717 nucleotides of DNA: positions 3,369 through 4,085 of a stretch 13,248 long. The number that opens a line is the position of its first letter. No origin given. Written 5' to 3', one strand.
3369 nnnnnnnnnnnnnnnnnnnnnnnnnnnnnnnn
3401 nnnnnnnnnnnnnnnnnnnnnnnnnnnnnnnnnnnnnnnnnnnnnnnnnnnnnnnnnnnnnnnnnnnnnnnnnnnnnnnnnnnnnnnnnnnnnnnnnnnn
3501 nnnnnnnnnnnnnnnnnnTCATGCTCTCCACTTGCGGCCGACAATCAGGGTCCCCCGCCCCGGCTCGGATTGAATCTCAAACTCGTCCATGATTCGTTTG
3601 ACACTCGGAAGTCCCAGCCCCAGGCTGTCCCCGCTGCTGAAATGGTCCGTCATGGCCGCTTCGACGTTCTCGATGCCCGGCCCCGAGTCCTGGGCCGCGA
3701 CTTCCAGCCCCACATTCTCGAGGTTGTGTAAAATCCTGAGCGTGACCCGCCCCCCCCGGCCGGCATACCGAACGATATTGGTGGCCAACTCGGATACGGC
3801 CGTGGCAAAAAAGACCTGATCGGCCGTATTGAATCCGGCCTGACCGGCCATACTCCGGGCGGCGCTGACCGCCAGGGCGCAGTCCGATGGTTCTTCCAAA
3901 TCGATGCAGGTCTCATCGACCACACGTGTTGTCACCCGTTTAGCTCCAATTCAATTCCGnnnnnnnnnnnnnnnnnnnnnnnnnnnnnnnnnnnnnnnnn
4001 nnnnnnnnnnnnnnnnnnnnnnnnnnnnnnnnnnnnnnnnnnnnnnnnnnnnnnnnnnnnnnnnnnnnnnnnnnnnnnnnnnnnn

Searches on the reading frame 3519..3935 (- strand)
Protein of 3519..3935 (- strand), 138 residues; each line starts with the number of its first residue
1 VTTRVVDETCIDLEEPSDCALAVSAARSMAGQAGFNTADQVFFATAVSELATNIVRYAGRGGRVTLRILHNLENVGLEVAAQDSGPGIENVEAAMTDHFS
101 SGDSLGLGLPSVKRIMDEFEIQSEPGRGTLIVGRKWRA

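Call 3: search_protein_families(library=pfam, proteins=[window:3519-3935:-], max_evalue=0.01)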
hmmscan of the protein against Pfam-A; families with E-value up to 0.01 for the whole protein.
window:3519-3935:- (138 aa): 2 families
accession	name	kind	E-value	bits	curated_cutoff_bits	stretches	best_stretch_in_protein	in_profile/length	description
PF13581.12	HATPase_c_2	-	2.6e-13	50.5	27.4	1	16-131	5-124/127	Histidine kinase-like ATPase domain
PF02518.31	HATPase_c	-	9.2e-13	49.1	26.4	1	39-131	2-103/111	Histidine kinase-, DNA gyrase B-, and HSP90-like ATPase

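Call 26: find_homologous_proteins(query=window:3519-3935:-, max_evalue=0.00001)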
Query window:3519-3935:- (138 aa): 995 proteins with E <= 0.00001 among 1074 candidates; the best 120 are listed.
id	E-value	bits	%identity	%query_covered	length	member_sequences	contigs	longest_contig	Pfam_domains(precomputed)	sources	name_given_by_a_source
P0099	1.0e-80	286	100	97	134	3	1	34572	PF13581.13,PF02518.32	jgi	-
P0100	8.3e-47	176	63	99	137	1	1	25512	PF13581.13,PF02518.32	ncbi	ncbi:MAG: ATP-binding protein [Pseudomonadota bacterium]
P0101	1.1e-44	170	66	95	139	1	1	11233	PF13581.13,PF02518.32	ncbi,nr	ncbi:MAG: anti-sigma regulatory factor [Deltaproteobacteria bacterium]|nr:anti-sigma regulatory fact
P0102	1.1e-43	166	66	92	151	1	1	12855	PF13581.13,PF02518.32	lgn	-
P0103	3.8e-43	165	67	89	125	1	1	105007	PF13581.13,PF02518.32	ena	-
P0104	7.5e-43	164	61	99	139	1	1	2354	PF13581.13,PF02518.32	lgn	-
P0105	1.6e-42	163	61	93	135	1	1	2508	PF13581.13,PF02518.32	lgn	-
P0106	6.0e-42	161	59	98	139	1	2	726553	PF13581.13,PF02518.32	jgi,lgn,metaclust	metaclust:\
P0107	7.0e-42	161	61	98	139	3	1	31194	PF13581.13,PF02518.32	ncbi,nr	ncbi:anti-sigma regulatory factor [Dethiosulfatarculus sandiegensis]|nr:anti-sigma regulatory factor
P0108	7.4e-42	160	62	93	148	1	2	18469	PF13581.13,PF02518.32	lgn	-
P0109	1.5e-41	160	61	92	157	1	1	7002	PF13581.13,PF02518.32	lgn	-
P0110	2.8e-41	159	61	99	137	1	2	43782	PF13581.13,PF02518.32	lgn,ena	-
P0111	4.1e-41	158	59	99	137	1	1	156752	PF13581.13,PF02518.32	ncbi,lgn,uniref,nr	ncbi:serine/threonine-protein kinase RsbT [Desulfobaculum xiamenense]|uniref:Serine/threonine-protei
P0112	4.4e-41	158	62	96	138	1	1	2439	PF13581.13,PF02518.32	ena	-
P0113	5.6e-41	158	62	95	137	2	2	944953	PF13581.13,PF02518.32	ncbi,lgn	-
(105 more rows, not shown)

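Call 39: find_related_loci(query=A2, collection=genome_contigs, flank=10000)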
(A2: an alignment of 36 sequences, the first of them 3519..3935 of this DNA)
Query A2 (138 aa) in genome_contigs; peptide patterns used: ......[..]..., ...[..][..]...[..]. (x = any residue, [..] = any of these).
399 stretches matched a pattern; 376 encode a relative of the query (tblastn E <= 1e-3); the best 80 are kept; 80 distinct loci.
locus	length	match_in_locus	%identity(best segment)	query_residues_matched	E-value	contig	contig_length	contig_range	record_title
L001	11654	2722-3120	62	4-137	2e-49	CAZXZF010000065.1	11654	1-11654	MAG TPA_asm: uncultured Desulfocurvus sp. isolate binchicken_co266_86 genome assembly, contig: NODE_9910_length_11654_co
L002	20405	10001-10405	60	2-137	4e-49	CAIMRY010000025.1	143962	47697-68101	MAG: uncultured delta proteobacterium isolate AM4_bin-625 genome assembly, contig: bin-625:25/46, whole genome shotgun s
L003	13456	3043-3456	58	5-137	1e-46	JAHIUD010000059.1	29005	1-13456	MAG: Proteobacteria bacterium isolate MM_PC_MetaG.mb.237 MM_PC_MetaG.mb.237_k141_1025148, whole genome shotgun sequence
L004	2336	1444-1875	52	1-137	3e-46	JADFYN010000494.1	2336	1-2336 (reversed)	MAG: Deltaproteobacteria bacterium isolate nDJH8bin5 nDJH8_bin5_NODE_494_length_2336_cov_1.985967, whole genome shotgun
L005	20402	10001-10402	56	2-136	9e-46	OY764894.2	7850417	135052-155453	MAG: uncultured Desulfobacterium sp. isolate 35125921-b51f-40db-957b-bccbeeb29ead genome assembly, chromosome: 1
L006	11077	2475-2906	52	1-137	9e-46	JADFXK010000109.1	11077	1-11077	MAG: Deltaproteobacteria bacterium isolate nDJH13bin5 nDJH13_bin5_NODE_109_length_11077_cov_3.533881, whole genome shotg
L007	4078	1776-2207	52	1-137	2e-45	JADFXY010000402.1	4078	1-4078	MAG: Deltaproteobacteria bacterium isolate nDJH2bin9 nDJH2_bin9_NODE_402_length_4078_cov_4.348519, whole genome shotgun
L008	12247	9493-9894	52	4-137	2e-45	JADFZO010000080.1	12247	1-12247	MAG: Desulfamplus sp. isolate nHLHbin7 nHLH_bin7_NODE_80_length_12247_cov_9.677329, whole genome shotgun sequence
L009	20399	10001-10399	57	4-137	6e-45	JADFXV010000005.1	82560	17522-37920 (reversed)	MAG: Desulfovibrionaceae bacterium isolate nDJH2bin10 nDJH2_bin10_NODE_5_length_82560_cov_8.577432, whole genome shotgun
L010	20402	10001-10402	61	3-137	5e-44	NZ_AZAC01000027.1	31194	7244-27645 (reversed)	Dethiosulfatarculus sandiegensis strain SPR contig_33, whole genome shotgun sequence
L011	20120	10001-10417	53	1-136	8e-44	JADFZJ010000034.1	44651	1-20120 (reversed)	MAG: Desulfamplus sp. isolate nHGRbin17 nHGR_bin17_NODE_34_length_44651_cov_6.351428, whole genome shotgun sequence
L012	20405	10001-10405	54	2-136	1e-43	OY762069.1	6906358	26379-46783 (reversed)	MAG: uncultured Desulfobacter sp. isolate 00b13672-1c6a-4f01-9bd3-5d9cfdb0d95e genome assembly, chromosome: 1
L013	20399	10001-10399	54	4-137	1e-43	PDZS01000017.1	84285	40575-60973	MAG: Deltaproteobacteria bacterium YD0425bin51 scaffold17, whole genome shotgun sequence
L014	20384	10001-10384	57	8-136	1e-43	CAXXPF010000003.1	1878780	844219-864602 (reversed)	MAG: Desulfovibrionaceae bacterium isolate 37817239-70ab-4f84-8b9d-df7228364ba3 genome assembly, contig: contig_3, whole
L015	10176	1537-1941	56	3-138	3e-43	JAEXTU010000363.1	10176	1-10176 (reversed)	MAG: Proteobacteria bacterium isolate OH_HBrB_363 k127_2115063, whole genome shotgun sequence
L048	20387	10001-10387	48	8-137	3e-36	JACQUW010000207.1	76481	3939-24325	MAG: Deltaproteobacteria bacterium isolate NC_groundwater_1447_Ag_S-0.65um_55_23 S_p65_S5_coassembly_k141_2545764, whole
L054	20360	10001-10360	55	17-137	1e-35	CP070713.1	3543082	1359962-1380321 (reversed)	MAG: Myxococcales bacterium isolate bin5 chromosome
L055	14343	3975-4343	52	13-136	9e-36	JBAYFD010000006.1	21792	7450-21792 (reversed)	MAG: Fibrobacteraceae bacterium isolate SO_2016_CLC_T2_93 scaffold01813_PH3_Jul20_2016, whole genome shotgun sequence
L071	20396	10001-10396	45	5-137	7e-34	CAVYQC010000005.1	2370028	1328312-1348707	MAG: uncultured Acidobacteriaceae bacterium isolate MFD05512.bin.1.20 genome assembly, contig: contig_4991, whole genome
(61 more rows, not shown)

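Call 48: search_protein_families(library=ncbifam, proteins=[window:3519-3935:-], max_evalue=1)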
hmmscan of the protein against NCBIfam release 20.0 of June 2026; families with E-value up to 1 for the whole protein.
window:3519-3935:- (138 aa): 31 families (the best 25 are shown)
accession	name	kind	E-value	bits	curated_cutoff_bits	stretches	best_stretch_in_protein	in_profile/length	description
TIGR01925.2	spIIAB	equivalog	1.2e-14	54.4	135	1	19-132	14-131/137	anti-sigma F factor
NF041045.1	RsbA_anti_sig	subfamily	7.1e-08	32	210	1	14-131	186-298/303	anti-sigma factor RsbA family regulatory protein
TIGR02966.1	phoR_proteo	equivalog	2.8e-06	26.6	334.2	1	42-129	229-327/333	phosphate regulon sensor histidine kinase PhoR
NF008025.0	PRK10755.1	equivalog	5.2e-05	22.1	314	1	39-117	250-331/362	two-component system sensor histidine kinase PmrB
NF003144.0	PRK04069.1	equivalog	0.0001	21.8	145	1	29-126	29-134/161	anti-sigma B factor RsbW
NF041832.1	near_NosP_CTERM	subfamily_domain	0.00012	21.2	400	1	37-129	115-217/370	NahK/ErcS family hybrid sensor histidine kinase/response regulator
NF007004.0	PRK09467.1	equivalog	0.00021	20.3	415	1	46-119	334-414/440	two-component system sensor histidine kinase EnvZ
NF045903.1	CuHisKinLciSLeg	equivalog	0.00026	20.5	700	1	30-132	240-353/357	copper-responsive two-component system sensor histidine kinase LciS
NF007688.0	PRK10364.1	equivalog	0.00035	19.4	479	1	49-130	358-444/460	two-component system sensor histidine kinase ZraS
TIGR01386.1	cztS_silS_copS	subfamily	0.0004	19.5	292.55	1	31-92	343-401/457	heavy metal sensor histidine kinase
NF008312.0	PRK11100.1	equivalog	0.00051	19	356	1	36-119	363-452/477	two-component system sensor histidine kinase CreC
NF006800.0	PRK09303.1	equivalog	0.00059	18.9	342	1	47-116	277-352/383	histidine kinase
NF046044.1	PnpS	equivalog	0.00083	18.5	400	1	37-93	280-334/390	two-component system histidine kinase PnpS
NF008235.0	PRK11006.1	equivalog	0.0043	16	390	1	43-128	318-414/431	phosphate regulon sensor histidine kinase PhoR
NF007664.1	PRK10337.1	equivalog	0.0046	15.7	475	1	28-118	331-421/442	quorum sensing histidine kinase QseC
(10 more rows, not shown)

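Call 54: search_protein_families(library=pfam, alignment_id=A4, max_evalue=0.00001)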
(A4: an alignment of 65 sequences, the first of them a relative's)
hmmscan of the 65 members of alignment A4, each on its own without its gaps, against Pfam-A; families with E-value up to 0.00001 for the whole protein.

A. member 1, L001:3715-5358:+ (548 aa): 5 families
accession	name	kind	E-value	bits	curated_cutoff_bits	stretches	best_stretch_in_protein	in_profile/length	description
PF07228.17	SpoIIE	-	6e-17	62.7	25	1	350-546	5-190/192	Stage II sporulation protein E (SpoIIE)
PF13426.13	PAS_9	-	3.4e-14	53.4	27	1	178-283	1-103/103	PAS domain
PF08448.16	PAS_4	-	1.4e-13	51.4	23.1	1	174-285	1-109/110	PAS fold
PF00989.32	PAS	-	1.9e-13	50.8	22.6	1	172-281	5-113/113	PAS fold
PF13188.13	PAS_8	-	5.2e-08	33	21.8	1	171-222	4-52/65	PAS domain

B. families by the number of members that match (of 65 scanned): 19 families
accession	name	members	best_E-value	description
PF00512.31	HisKA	45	9.2e-25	His Kinase A (phospho-acceptor) domain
PF02518.31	HATPase_c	44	1.1e-32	Histidine kinase-, DNA gyrase B-, and HSP90-like ATPase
PF00072.30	Response_reg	35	4.5e-59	Response regulator receiver domain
PF01627.28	Hpt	32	5e-18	Hpt domain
PF08448.16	PAS_4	17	1.5e-75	PAS fold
PF00989.32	PAS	14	1.7e-77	PAS fold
PF13426.13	PAS_9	12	6.9e-71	PAS domain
PF13188.13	PAS_8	12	5.2e-31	PAS domain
PF08447.18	PAS_3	11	1.4e-25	PAS fold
PF07228.17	SpoIIE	10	4.5e-52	Stage II sporulation protein E (SpoIIE)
PF00211.25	Guanylate_cyc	7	1.2e-51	Adenylate and Guanylate cyclase catalytic domain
PF12860.13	PAS_7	4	8.3e-12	PAS fold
PF24820.1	Diguanyl_cycl_sensor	4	4.3e-09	Diguanylate cyclase-like sensor domain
PF24896.1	Receiver_CRE1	3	8.4e-08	AHK4/CRE1/WOL first receiver domain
PF13596.12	PAS_10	3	5.2e-06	PAS domain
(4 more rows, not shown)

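Call 57: search_protein_families(library=pfam, proteins=[L071:11007-11960:+, L071:11945-12589:+, L071:10345-11010:+, L048:10865-11941:+, L048:11943-12575:+, L048:10381-11031:+, L055:4358-7051:+, L054:11062-11775:+], max_evalue=0.01)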
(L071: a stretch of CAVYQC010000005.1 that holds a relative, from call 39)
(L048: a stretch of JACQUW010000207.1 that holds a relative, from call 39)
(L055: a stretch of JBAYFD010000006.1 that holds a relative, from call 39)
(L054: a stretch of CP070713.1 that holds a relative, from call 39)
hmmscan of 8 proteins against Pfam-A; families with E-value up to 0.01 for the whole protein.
L071:11007-11960:+ (317 aa): 5 families
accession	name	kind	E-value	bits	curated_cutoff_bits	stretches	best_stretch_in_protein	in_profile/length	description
PF02518.31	HATPase_c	-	6.4e-12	46.3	26.4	1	221-313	3-108/111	Histidine kinase-, DNA gyrase B-, and HSP90-like ATPase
PF08673.15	RsbU_N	-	3.9e-08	33.8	25.5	1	18-97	2-75/75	Phosphoserine phosphatase RsbU, N-terminal domain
PF07730.19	HisKA_3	-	1.7e-07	32.1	24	1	120-181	3-67/68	Histidine kinase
PF13581.12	HATPase_c_2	-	1.7e-06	28.5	27.4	1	223-285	31-105/127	Histidine kinase-like ATPase domain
PF13589.12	HATPase_c_3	-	0.0086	16.5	25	0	226-267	5-46/137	Histidine kinase-, DNA gyrase B-, and HSP90-like ATPase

L071:11945-12589:+ (214 aa): 7 families
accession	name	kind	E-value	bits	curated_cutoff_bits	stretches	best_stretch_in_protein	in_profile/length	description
PF00072.30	Response_reg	-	1.8e-28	99.3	30.2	1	9-120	1-111/111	Response regulator receiver domain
PF00196.25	GerE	-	2.9e-20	72.1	23.5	1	150-206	1-57/57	Bacterial regulatory proteins, luxR family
PF08281.18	Sigma70_r4_2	-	4.4e-10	39.5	25.7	1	152-194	11-54/54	Sigma-70, region 4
PF04545.22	Sigma70_r4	-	1.1e-05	25.3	24.1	1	152-194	5-48/50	Sigma-70, region 4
PF13384.12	HTH_23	-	0.0001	22.4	24.6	1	156-184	7-35/50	Homeodomain-like domain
PF13551.12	HTH_29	-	0.0024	18.4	28.1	0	158-189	3-35/64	Winged helix-turn helix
PF13518.12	HTH_28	-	0.0064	17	25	0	158-185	4-31/52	Helix-turn-helix domain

L071:10345-11010:+ (221 aa): 2 families
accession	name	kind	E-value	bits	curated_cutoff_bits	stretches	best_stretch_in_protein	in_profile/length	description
PF07228.17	SpoIIE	-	5.4e-14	53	25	1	50-216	3-191/192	Stage II sporulation protein E (SpoIIE)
PF13672.11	PP2C_2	-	0.006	16.6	24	0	49-85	22-58/209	Protein phosphatase 2C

L048:10865-11941:+ (358 aa): 3 families
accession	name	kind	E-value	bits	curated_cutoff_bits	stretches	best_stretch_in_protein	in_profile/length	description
PF02518.31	HATPase_c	-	7.4e-12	46.1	26.4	1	262-357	2-110/111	Histidine kinase-, DNA gyrase B-, and HSP90-like ATPase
PF08673.15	RsbU_N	-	1.9e-11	44.4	25.5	1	60-122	2-65/75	Phosphoserine phosphatase RsbU, N-terminal domain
PF07730.19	HisKA_3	-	3.1e-08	34.5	24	1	162-222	3-66/68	Histidine kinase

L048:11943-12575:+ (210 aa): 6 families
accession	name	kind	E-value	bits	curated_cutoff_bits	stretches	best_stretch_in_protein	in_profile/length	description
PF00072.30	Response_reg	-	1.2e-25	90.2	30.2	1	5-115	1-110/111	Response regulator receiver domain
PF00196.25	GerE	-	6.5e-19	67.8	23.5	1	147-202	2-57/57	Bacterial regulatory proteins, luxR family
PF08281.18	Sigma70_r4_2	-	4.1e-09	36.4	25.7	1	147-190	10-54/54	Sigma-70, region 4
PF04545.22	Sigma70_r4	-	6.2e-06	26.1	24.1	1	147-190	4-48/50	Sigma-70, region 4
PF13384.12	HTH_23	-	0.00017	21.8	24.6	1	153-180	8-35/50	Homeodomain-like domain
PF13551.12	HTH_29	-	0.0095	16.5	28.1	0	154-184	3-34/64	Winged helix-turn helix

L048:10381-11031:+ (216 aa): 2 families
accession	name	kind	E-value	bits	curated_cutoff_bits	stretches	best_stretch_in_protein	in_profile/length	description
PF07228.17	SpoIIE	-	1.9e-11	44.7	25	1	38-205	6-190/192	Stage II sporulation protein E (SpoIIE)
PF13672.11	PP2C_2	-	0.0001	22.4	24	0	20-70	8-58/209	Protein phosphatase 2C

L055:4358-7051:+ (898 aa): 4 families
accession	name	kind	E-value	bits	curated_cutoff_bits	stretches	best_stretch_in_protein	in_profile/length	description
PF00072.30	Response_reg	-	3e-52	175.9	30.2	2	558-670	1-110/111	Response regulator receiver domain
PF02518.31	HATPase_c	-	1.7e-26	93.3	26.4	1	282-392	1-105/111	Histidine kinase-, DNA gyrase B-, and HSP90-like ATPase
PF00512.31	HisKA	-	2.9e-21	75.7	26.9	1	170-235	1-66/66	His Kinase A (phospho-acceptor) domain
PF01627.28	Hpt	-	1e-12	48.6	24.6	1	721-801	1-81/84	Hpt domain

L054:11062-11775:+ (238 aa): 0 families

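Call 78: search_solved_structures(query=A2, max_evalue=0.001)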
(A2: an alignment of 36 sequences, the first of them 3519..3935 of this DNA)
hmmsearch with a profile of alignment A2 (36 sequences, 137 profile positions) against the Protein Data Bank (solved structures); distinct sequences matched with E-value up to 0.001: 6.
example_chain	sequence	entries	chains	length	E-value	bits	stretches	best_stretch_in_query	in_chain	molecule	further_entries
1til_A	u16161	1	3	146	6.8e-10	42.1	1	12-134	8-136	Anti-sigma F factor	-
1l0o_A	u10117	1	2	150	7.4e-10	41.9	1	26-134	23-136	Anti-sigma F factor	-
1th8_A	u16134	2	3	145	7.6e-10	41.9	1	12-134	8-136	Anti-sigma F factor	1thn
1tid_A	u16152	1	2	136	1e-09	41.5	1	11-134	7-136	Anti-sigma F factor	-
9p6i_A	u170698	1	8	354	3.4e-05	26.8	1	41-115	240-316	histidine kinase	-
7z8n_A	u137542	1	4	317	0.00058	22.8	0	48-129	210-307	Histidine kinase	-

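Call 86: predict_structure(alignment_id=A2)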
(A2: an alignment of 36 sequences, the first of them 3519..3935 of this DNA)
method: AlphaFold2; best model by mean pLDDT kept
length: 138 residues; sequences in the alignment: 36
mean_pLDDT: 90.6   pTM: 0.86
mean pLDDT of the five models: 90.6, 90.4, 89.6, 89.4, 88.7
residues with pLDDT >= 90: 95; 70-90: 32; 50-70: 11; < 50: 0
segments of 3 or more residues with pLDDT < 50: none
pLDDT, mean of each block of 10 residues (from residue 1): 91 96 98 98 97 86 97 95 89 76 67 95 91 95
secondary structure, 60 per line:
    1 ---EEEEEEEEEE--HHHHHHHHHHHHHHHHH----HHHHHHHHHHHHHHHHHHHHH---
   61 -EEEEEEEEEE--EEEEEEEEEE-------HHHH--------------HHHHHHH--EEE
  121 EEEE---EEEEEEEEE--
elements in order: E4-13 H16-32 H37-57 E62-71 E74-83 H91-94 H109-115 E118-124 E128-136

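Call 88: fold_search(model_id=the predicted structure, library=pdb)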
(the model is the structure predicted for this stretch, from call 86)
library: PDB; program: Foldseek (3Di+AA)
matches with E <= 10: 347; with E <= 0.001: 79
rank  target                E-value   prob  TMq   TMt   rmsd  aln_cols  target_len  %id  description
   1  1l0o_A                7.0e-10  1.00  0.75  0.73   3.6       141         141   23  Crystal Structure of the Bacillus stearothermophilus Anti-Sigma Factor SpoIIAB with the Sporulation Sigma Factor Sigma (released 2002-04-03)
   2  1til_E                1.0e-09  1.00  0.78  0.77   3.4       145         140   21  Crystal Structures of the ADP and ATP bound forms of the Bacillus Anti-sigma factor SpoIIAB in complex with the Anti-a (released 2004-06-15)
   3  1tid_C                1.9e-09  1.00  0.77  0.79   3.1       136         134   22  Crystal Structures of the ADP and ATP bound forms of the Bacillus Anti-sigma factor SpoIIAB in complex with the Anti-a (released 2004-06-15)
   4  1th8_A                2.7e-09  1.00  0.74  0.77   3.4       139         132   22  Crystal Structures of the ADP and ATP bound forms of the Bacillus Anti-sigma factor SpoIIAB in complex with the Anti-a (released 2004-06-15)
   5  1tid_A                8.0e-09  1.00  0.77  0.78   3.1       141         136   22  Crystal Structures of the ADP and ATP bound forms of the Bacillus Anti-sigma factor SpoIIAB in complex with the Anti-a (released 2004-06-15)
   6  1thn_A                1.4e-08  1.00  0.75  0.76   3.6       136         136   24  Crystal Structures of the ADP and ATP bound forms of the Bacillus Anti-sigma factor SpoIIAB in complex with the Anti-a (released 2004-06-15)
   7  6m37_A                9.0e-08  1.00  0.65  0.78   3.5       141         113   22  The crystal structure of B. subtilis RsbV/RsbW complex in the hexagonal crystal form (released 2020-07-15)
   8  6m37_C                1.4e-07  1.00  0.67  0.80   3.2       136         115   24  The crystal structure of B. subtilis RsbV/RsbW complex in the hexagonal crystal form (released 2020-07-15)
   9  6m36_G                1.0e-06  1.00  0.66  0.86   3.0       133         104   20  The crystal structure of B. subtilis RsbV/RsbW complex in the monoclinic crystal form (released 2020-07-15)
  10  6m36_C                1.2e-06  1.00  0.62  0.80   3.8       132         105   22  The crystal structure of B. subtilis RsbV/RsbW complex in the monoclinic crystal form (released 2020-07-15)
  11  6m36_A                1.6e-06  1.00  0.64  0.84   2.8       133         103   22  The crystal structure of B. subtilis RsbV/RsbW complex in the monoclinic crystal form (released 2020-07-15)
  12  8ih8_D                1.9e-06  1.00  0.65  0.69   4.7       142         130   15  anti-sigmaF factor and Anti-sigmaF factor antagonist complex(usfx-RsfB) (released 2024-02-28)
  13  6m36_I                2.1e-06  1.00  0.62  0.81   3.8       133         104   22  The crystal structure of B. subtilis RsbV/RsbW complex in the monoclinic crystal form (released 2020-07-15)
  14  6m36_E                5.4e-06  1.00  0.62  0.84   2.8       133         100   21  The crystal structure of B. subtilis RsbV/RsbW complex in the monoclinic crystal form (released 2020-07-15)
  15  8ih8_C                1.0e-05  1.00  0.63  0.66   3.8       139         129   14  anti-sigmaF factor and Anti-sigmaF factor antagonist complex(usfx-RsfB) (released 2024-02-28)
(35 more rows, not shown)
